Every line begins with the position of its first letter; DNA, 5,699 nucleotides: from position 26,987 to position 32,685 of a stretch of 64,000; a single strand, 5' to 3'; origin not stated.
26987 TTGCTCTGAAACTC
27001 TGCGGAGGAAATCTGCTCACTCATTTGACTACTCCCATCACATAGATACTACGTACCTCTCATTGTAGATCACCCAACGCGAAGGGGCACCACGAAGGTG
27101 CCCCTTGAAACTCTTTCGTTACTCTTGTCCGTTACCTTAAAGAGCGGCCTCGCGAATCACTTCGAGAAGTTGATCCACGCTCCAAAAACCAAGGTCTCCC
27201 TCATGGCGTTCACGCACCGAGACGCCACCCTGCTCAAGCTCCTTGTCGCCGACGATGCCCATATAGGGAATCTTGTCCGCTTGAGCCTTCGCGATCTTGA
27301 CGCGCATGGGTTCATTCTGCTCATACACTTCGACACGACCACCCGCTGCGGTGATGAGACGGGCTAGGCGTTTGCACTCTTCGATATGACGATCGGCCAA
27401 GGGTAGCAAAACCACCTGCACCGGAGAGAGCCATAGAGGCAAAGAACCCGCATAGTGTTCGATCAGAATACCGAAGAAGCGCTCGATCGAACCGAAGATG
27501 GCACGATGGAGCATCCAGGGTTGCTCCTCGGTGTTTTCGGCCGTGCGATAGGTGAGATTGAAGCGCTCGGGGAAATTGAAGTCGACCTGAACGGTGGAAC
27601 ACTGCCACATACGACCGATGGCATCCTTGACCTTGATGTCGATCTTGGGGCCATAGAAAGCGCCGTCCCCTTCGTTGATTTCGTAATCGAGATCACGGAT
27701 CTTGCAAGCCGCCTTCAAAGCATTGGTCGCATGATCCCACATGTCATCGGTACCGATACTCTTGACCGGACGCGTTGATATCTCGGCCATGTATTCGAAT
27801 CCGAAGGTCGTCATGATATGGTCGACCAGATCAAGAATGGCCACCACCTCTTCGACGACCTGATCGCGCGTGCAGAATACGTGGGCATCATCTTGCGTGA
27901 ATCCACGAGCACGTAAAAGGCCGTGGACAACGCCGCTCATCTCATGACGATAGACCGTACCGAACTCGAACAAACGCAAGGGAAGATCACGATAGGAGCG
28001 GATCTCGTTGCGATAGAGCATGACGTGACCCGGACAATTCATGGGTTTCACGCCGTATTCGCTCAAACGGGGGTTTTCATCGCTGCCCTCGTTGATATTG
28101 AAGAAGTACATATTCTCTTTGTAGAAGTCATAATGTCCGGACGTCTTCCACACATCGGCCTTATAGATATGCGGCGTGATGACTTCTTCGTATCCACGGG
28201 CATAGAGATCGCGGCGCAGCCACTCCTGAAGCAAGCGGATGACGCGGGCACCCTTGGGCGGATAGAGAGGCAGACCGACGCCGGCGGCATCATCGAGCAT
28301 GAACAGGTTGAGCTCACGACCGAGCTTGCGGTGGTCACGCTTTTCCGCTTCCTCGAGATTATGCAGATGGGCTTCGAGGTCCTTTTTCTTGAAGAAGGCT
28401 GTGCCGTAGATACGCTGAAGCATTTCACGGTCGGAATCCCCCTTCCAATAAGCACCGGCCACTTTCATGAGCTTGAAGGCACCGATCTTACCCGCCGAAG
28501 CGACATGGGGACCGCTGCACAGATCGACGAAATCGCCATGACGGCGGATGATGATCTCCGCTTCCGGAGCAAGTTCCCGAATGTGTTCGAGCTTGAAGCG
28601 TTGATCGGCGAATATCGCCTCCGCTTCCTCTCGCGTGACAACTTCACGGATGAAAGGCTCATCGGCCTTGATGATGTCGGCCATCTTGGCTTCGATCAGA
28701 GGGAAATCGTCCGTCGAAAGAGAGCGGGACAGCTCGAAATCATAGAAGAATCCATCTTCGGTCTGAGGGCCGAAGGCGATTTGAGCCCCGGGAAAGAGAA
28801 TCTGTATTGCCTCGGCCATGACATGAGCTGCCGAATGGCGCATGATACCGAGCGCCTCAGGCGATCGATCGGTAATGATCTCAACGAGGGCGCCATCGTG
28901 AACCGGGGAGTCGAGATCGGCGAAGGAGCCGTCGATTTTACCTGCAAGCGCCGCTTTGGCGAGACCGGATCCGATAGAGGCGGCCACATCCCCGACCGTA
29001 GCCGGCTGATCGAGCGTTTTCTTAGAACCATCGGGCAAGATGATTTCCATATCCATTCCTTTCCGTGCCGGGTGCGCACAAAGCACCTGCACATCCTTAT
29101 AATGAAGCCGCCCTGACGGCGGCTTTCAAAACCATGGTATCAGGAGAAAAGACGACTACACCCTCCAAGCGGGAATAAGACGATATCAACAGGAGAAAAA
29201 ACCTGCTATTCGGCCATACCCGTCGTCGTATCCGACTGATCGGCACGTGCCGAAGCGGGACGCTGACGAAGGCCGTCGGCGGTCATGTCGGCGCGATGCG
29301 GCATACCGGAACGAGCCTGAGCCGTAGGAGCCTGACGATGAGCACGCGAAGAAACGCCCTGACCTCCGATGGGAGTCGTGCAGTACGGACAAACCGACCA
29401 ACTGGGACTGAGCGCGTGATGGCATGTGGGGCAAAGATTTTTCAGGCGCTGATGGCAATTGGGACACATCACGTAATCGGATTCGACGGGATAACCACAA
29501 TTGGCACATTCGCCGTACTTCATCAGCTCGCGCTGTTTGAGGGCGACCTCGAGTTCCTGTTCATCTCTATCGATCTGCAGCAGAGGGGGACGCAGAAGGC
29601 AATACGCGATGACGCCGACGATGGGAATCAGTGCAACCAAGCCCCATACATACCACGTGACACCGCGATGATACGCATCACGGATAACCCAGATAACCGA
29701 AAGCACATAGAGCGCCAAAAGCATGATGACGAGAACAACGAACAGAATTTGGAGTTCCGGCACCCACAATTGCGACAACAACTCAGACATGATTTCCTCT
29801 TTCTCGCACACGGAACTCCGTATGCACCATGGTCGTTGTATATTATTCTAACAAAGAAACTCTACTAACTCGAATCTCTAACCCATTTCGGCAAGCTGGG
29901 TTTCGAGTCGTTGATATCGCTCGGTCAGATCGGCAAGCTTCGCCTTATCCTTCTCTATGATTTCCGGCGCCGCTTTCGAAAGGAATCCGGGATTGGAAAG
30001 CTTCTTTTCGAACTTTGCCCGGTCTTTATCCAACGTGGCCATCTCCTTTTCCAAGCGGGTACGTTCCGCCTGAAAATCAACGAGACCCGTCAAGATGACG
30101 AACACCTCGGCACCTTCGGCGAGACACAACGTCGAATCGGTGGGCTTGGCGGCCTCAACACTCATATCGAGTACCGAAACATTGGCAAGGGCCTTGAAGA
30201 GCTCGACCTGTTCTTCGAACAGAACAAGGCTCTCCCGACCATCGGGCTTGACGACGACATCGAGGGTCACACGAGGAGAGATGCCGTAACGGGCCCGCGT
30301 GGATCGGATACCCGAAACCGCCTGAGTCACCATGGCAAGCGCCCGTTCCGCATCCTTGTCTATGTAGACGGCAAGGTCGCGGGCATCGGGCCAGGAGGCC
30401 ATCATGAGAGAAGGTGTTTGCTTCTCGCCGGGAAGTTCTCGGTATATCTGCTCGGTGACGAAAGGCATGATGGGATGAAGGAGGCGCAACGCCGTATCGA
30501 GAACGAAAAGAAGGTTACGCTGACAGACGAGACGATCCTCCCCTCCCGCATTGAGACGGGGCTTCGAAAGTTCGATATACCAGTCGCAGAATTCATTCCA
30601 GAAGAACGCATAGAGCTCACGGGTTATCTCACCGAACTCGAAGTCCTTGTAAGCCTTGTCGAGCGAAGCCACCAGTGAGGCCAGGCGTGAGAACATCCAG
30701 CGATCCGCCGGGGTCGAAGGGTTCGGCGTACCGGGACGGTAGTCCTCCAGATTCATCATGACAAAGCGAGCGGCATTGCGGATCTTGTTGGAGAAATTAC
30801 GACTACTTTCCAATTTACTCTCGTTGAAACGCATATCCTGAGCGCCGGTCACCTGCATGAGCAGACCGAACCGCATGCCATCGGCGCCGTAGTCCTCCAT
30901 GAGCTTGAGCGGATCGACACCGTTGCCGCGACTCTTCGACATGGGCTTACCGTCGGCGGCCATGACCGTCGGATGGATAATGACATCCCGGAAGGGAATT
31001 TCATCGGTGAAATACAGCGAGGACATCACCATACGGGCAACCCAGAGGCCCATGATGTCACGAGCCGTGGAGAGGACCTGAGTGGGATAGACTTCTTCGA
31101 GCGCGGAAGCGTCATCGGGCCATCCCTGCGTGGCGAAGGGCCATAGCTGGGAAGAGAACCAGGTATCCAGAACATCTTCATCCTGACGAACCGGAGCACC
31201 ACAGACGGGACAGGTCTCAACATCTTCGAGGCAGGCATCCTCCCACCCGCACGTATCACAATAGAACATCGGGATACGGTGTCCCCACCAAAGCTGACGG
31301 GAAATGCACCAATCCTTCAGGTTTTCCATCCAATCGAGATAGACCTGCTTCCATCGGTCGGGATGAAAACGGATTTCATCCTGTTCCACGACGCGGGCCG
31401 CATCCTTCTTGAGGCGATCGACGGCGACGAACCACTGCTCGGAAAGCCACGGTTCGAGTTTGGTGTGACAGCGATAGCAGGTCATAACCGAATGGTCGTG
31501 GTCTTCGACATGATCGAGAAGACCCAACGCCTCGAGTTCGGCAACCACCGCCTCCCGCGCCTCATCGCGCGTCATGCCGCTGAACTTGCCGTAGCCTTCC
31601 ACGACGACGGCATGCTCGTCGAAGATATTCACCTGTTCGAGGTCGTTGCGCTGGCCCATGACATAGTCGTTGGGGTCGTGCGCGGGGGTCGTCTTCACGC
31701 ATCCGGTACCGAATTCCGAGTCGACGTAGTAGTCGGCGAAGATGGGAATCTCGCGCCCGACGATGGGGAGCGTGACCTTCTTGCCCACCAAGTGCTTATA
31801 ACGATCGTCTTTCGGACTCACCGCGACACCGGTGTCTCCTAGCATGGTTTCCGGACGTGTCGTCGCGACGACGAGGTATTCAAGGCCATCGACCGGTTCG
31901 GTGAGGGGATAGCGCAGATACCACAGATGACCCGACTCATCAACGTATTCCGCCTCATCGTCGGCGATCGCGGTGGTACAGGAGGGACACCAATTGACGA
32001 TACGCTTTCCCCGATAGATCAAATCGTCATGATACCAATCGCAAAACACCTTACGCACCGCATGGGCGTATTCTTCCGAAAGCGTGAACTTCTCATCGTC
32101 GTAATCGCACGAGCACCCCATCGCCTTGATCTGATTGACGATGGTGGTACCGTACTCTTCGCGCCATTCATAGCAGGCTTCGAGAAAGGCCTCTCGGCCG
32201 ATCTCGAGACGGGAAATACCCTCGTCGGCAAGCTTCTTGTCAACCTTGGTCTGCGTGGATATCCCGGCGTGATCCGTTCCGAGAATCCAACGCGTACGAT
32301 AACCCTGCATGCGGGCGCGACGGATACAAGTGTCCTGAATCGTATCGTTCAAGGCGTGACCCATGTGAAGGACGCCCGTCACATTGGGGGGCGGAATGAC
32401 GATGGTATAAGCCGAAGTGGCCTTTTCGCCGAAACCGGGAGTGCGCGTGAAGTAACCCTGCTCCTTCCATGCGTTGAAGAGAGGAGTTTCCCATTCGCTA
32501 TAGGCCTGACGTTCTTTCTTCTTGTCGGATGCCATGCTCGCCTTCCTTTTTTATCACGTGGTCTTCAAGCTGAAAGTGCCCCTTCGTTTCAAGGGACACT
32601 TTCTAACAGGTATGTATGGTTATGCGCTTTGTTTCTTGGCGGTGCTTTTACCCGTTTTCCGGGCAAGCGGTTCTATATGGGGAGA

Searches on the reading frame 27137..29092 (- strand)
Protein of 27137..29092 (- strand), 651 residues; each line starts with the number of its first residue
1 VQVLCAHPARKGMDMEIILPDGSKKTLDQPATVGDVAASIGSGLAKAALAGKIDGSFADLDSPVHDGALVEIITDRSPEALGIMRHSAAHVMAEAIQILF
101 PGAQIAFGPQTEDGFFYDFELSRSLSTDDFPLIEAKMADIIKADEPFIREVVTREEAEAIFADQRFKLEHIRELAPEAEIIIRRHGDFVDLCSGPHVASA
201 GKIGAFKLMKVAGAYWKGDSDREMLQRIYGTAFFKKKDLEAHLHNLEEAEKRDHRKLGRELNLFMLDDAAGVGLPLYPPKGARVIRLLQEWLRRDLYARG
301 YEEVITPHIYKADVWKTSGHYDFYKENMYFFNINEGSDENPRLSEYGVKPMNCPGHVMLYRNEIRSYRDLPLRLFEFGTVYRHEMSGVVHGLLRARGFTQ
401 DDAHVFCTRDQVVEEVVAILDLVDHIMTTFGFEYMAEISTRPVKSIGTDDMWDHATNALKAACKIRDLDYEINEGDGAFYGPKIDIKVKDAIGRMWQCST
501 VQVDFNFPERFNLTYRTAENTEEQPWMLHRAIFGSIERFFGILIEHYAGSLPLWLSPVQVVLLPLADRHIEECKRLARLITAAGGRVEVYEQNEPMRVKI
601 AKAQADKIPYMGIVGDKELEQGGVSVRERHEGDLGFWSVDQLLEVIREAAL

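Call 74: search_protein_families(library=ncbifam, proteins=[window:27137-29092:-], max_evalue=1e-10)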
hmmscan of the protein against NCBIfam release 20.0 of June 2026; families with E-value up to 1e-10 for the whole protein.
window:27137-29092:- (651 aa): 8 families
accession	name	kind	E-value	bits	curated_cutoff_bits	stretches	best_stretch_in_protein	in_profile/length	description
TIGR00418.1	thrS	equivalog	9.9e-202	671.8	383.65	1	85-648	1-563/565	threonine--tRNA ligase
NF003068.0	PRK03991.1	equivalog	3e-58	197.6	484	1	247-648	192-590/613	threonine--tRNA ligase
NF006625.0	PRK09194.1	equivalog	1.2e-21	77.3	558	1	272-416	37-173/559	proline--tRNA ligase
NF008979.1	PRK12325.1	exception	4.3e-20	72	550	1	272-409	37-166/437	proline--tRNA ligase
TIGR00408.1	proS_fam_I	equivalog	3.1e-19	69.2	437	0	273-431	29-186/475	proline--tRNA ligase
TIGR00409.1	proS_fam_II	equivalog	4.3e-19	68.8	306.7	1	271-416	36-173/568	proline--tRNA ligase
TIGR00442.1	hisS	equivalog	3.1e-15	56.1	286.75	0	279-441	11-162/406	histidine--tRNA ligase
NF011500.0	PRK14938.1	equivalog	1.1e-14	54.3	362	1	548-648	265-365/387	Ser-tRNA(Thr) hydrolase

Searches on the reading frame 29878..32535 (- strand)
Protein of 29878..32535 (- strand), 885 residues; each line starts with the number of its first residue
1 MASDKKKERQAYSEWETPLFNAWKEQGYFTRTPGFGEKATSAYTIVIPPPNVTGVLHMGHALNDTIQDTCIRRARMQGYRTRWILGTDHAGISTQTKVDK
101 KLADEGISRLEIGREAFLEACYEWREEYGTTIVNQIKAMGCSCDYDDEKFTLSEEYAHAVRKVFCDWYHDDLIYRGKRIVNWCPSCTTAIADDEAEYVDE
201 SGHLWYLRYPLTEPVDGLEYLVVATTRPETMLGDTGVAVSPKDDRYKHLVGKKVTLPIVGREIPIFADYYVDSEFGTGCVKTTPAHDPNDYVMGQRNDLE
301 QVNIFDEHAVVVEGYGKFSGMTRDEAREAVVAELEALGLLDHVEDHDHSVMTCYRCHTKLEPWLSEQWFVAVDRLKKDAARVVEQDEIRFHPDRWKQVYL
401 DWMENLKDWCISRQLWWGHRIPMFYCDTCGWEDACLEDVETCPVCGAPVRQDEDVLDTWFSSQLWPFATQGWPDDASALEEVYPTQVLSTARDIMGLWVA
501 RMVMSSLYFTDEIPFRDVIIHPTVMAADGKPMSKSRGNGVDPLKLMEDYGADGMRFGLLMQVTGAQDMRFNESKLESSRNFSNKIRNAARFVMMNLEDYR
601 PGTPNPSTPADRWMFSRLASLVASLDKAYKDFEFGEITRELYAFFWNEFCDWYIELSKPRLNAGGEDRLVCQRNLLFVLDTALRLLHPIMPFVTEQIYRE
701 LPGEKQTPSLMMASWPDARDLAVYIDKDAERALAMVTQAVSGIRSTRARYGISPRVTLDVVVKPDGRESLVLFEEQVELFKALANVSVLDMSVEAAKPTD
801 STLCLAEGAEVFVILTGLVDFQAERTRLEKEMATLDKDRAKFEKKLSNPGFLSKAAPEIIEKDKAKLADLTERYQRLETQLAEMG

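Call 74: search_protein_families(library=ncbifam, proteins=[window:29878-32535:-], max_evalue=1e-10)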
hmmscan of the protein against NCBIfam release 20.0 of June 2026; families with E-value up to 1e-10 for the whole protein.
window:29878-32535:- (885 aa): 15 families
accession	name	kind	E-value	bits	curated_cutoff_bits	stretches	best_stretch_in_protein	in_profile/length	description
NF004349.1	PRK05729.1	equivalog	0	1108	704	1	13-880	7-859/860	valine--tRNA ligase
TIGR00422.1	valS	equivalog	3.8e-295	981.3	612.1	1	13-867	8-862/863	valine--tRNA ligase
NF011492.0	PRK14900.1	equivalog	4.3e-279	928.7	1783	1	13-883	16-892/1044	valine--tRNA ligase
NF009687.0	PRK13208.1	equivalog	4.1e-174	580.9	738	1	6-790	6-787/801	valine--tRNA ligase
TIGR00392.1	ileS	equivalog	8e-123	411.4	621.4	3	438-750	518-836/861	isoleucine--tRNA ligase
NF000540.1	alt_ValS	exception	4.6e-96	322.6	900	1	14-774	8-811/827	valine--tRNA ligase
NF000258.1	MupB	exception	1.3e-69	235.1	1900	2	269-753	302-809/1033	mupirocin-resistant isoleucine--tRNA ligase MupB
NF008957.0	PRK12300.1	subfamily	8.8e-63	212.6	677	2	515-783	611-855/946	leucine--tRNA ligase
NF040702.1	ileS_w_GNAT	exception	7.8e-61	205.9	1999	3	258-426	488-656/1100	isoleucine--tRNA ligase, N-acetyltransferase domain-containing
NF000257.1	MupA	exception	8e-61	205.9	1900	3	441-787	494-842/1024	mupirocin-resistant isoleucine--tRNA ligase MupA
TIGR00395.1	leuS_arch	equivalog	1.3e-58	198.8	648.5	2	483-746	572-816/938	leucine--tRNA ligase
TIGR00396.1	leuS_bact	equivalog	1.5e-41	142.5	548.4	1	42-205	31-175/843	leucine--tRNA ligase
TIGR00398.1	metG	equivalog_domain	9.1e-31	107.2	336.35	1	524-706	320-506/530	methionine--tRNA ligase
NF008900.0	PRK12267.1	equivalog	1.3e-21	76.8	598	1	451-704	219-479/648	methionine--tRNA ligase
NF001100.0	PRK00133.1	equivalog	3.6e-20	72.1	587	0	524-703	323-504/676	methionine--tRNA ligase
